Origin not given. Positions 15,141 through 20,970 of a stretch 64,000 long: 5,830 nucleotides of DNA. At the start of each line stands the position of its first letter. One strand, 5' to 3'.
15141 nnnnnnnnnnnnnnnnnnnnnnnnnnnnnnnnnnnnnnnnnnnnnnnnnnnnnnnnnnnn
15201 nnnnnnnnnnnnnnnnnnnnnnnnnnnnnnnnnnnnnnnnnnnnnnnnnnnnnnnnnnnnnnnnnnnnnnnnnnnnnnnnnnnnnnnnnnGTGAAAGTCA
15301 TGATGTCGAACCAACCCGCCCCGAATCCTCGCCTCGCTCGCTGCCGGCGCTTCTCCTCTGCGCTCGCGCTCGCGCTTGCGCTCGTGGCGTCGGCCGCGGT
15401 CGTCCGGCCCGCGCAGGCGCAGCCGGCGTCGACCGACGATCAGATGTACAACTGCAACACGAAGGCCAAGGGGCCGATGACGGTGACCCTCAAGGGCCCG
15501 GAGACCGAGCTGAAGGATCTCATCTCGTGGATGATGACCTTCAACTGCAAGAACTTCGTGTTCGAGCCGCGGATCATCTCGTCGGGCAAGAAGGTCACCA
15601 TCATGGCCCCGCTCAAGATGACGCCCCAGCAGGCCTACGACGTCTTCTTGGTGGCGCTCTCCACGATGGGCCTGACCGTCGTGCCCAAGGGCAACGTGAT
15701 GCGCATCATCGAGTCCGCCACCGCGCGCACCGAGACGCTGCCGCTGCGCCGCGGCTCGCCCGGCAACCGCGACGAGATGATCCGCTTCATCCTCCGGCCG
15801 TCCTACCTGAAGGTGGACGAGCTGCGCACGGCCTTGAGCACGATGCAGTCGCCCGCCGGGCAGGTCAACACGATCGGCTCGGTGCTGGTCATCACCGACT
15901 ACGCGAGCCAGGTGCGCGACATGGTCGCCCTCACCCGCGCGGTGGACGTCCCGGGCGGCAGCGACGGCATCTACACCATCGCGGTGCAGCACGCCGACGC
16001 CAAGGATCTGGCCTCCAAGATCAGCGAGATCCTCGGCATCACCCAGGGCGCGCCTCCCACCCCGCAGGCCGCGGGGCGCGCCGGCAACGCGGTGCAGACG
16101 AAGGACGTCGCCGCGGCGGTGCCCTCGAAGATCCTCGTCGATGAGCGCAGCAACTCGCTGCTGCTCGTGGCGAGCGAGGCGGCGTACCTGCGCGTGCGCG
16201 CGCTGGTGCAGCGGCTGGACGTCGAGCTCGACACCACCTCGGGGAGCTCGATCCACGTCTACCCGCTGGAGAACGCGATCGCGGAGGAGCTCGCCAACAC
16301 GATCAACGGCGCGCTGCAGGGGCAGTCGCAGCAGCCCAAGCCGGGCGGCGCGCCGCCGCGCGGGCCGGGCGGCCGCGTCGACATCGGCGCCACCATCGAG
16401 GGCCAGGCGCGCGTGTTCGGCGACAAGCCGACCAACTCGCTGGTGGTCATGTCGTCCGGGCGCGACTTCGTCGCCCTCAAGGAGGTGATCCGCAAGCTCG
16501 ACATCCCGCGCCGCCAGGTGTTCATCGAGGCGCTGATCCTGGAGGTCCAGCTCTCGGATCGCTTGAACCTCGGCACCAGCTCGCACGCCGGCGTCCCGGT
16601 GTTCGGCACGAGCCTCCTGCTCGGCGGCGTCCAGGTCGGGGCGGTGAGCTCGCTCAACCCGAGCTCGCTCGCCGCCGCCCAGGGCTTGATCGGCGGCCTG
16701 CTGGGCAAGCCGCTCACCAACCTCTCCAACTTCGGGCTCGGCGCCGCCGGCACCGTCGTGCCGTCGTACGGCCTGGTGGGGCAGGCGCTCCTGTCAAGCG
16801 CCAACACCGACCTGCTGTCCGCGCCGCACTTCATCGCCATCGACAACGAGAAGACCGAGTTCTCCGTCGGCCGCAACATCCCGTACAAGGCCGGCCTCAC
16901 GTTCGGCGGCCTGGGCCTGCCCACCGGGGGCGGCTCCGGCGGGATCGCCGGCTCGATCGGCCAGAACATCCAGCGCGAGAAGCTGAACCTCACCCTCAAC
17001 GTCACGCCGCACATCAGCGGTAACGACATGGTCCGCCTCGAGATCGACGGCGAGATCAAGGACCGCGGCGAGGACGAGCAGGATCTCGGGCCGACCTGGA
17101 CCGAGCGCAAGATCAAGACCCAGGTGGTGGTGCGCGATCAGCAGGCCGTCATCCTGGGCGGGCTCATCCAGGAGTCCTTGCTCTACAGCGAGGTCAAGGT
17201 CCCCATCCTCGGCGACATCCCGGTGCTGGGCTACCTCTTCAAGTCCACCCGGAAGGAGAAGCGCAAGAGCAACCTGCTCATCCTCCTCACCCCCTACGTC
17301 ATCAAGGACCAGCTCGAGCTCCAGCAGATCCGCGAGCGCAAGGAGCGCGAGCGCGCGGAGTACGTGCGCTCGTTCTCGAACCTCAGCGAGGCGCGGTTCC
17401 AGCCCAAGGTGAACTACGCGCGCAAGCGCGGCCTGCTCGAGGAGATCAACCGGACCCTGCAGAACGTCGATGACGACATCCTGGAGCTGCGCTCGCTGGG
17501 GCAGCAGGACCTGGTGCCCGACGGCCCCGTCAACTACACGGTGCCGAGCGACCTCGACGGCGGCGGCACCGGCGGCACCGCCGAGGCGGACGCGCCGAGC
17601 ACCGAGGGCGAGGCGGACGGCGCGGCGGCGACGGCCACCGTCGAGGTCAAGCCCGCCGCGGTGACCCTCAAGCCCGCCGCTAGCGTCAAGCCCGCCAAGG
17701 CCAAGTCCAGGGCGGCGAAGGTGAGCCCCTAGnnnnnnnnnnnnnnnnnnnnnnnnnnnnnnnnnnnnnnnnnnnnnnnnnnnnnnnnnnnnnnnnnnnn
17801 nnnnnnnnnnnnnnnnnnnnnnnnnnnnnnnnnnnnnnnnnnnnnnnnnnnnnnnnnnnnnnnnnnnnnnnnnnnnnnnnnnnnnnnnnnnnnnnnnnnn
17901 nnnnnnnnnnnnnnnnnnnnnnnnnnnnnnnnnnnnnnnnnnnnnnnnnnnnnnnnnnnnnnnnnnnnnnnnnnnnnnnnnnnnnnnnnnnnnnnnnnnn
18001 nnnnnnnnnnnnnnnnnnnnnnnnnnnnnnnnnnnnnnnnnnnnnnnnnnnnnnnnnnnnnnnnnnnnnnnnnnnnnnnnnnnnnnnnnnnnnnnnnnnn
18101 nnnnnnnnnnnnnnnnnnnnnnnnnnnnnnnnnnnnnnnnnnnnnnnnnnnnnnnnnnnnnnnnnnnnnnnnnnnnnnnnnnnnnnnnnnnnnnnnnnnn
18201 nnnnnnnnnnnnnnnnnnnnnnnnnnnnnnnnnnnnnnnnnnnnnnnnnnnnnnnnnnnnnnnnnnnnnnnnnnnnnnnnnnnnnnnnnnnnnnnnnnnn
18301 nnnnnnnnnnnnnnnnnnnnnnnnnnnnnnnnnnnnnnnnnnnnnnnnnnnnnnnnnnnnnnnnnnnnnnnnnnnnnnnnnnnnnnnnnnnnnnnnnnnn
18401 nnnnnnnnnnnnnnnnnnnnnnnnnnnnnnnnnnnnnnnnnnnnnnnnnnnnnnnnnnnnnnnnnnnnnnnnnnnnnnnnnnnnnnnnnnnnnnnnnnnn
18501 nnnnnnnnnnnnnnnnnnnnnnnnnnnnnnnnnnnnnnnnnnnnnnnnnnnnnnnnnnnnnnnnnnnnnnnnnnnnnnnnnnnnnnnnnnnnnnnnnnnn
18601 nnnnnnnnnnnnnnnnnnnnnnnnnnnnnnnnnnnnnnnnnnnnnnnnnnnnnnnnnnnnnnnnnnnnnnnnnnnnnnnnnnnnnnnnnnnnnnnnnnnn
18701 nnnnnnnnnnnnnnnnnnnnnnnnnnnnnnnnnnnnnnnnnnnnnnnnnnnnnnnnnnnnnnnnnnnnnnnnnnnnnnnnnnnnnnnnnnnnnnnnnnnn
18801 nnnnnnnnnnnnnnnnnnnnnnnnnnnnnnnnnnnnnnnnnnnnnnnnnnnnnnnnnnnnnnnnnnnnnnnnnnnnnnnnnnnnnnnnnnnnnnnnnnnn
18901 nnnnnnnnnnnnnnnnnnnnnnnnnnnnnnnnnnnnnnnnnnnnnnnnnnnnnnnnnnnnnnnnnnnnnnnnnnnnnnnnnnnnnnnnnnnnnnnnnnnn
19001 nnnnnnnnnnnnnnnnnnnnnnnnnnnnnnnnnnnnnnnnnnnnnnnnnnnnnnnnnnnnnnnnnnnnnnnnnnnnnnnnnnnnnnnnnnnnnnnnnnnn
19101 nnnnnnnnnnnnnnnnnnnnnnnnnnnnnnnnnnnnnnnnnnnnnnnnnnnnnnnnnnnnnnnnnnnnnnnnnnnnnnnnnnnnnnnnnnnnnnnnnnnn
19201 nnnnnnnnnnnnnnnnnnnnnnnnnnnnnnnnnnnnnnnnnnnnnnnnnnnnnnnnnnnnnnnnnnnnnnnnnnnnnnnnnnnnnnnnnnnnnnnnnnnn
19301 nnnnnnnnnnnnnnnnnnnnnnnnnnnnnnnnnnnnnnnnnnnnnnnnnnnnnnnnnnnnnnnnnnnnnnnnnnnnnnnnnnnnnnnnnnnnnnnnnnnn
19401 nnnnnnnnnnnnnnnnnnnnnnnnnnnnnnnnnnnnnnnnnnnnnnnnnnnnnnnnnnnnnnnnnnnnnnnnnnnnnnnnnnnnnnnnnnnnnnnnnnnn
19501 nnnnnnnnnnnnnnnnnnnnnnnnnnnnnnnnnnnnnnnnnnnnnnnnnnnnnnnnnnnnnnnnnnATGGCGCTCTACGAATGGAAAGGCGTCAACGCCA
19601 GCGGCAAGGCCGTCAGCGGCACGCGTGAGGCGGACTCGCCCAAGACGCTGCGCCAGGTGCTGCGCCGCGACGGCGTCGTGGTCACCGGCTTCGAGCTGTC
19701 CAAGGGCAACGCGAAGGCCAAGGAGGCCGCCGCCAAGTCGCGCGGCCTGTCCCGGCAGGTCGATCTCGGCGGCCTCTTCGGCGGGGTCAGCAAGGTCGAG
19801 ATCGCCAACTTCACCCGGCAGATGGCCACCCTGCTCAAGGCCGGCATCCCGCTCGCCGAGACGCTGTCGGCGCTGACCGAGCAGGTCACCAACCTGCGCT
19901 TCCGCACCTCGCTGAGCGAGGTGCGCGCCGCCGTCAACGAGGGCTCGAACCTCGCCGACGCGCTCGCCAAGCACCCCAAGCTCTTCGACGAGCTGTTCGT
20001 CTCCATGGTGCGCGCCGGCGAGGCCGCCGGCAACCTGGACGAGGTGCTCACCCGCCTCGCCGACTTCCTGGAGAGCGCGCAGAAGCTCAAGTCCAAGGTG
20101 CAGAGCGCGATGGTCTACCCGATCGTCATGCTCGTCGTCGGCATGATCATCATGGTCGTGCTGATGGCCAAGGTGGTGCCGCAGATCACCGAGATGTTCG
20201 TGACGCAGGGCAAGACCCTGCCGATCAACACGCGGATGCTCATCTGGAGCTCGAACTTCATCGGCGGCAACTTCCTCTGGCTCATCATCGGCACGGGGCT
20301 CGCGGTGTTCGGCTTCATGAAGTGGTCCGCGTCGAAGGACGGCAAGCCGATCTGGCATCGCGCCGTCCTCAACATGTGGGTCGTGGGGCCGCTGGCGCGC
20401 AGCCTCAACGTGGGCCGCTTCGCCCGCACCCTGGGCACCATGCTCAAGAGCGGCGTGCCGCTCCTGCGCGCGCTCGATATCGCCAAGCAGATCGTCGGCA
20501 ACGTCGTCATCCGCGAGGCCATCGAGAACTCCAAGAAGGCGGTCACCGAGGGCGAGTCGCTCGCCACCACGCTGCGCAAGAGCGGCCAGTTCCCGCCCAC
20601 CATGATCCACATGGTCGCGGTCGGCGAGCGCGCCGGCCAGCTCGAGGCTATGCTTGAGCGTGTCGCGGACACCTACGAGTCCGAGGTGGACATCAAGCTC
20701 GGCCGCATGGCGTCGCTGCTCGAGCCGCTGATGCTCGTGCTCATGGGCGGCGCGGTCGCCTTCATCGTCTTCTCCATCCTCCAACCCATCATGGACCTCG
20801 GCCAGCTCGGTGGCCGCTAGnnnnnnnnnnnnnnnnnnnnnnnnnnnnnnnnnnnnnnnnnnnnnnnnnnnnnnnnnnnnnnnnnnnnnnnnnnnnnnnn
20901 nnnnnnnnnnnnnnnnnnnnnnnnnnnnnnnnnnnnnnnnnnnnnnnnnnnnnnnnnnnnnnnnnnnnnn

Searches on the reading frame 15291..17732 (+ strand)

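Call 7: search_protein_families(library=pfam, proteins=[window:15291-17732:+], max_evalue=0.001)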
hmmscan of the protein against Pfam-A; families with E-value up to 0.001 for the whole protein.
window:15291-17732:+ (813 aa): 3 families
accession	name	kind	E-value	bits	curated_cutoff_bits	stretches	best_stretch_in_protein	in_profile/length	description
PF00263.26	Secretin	-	5.2e-40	137.2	27.5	1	500-672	2-169/169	Bacterial type II and III secretion system protein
PF03958.22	Secretin_N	-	3e-24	85.4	28.2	2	322-409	2-69/69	Bacterial type II/III secretion system short domain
PF21305.2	type_II_gspD_N0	-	2.1e-10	40.7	27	1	71-139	5-71/71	GspD-like, N0 domain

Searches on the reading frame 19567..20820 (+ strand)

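Call 7: search_protein_families(library=pfam, proteins=[window:19567-20820:+], max_evalue=0.001)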
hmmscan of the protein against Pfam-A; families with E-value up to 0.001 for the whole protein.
window:19567-20820:+ (417 aa): 1 family
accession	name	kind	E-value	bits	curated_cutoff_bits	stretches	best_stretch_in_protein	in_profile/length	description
PF00482.28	T2SSF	-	1.5e-67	225.7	25.2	2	82-205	1-125/125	Type II secretion system (T2SS), protein F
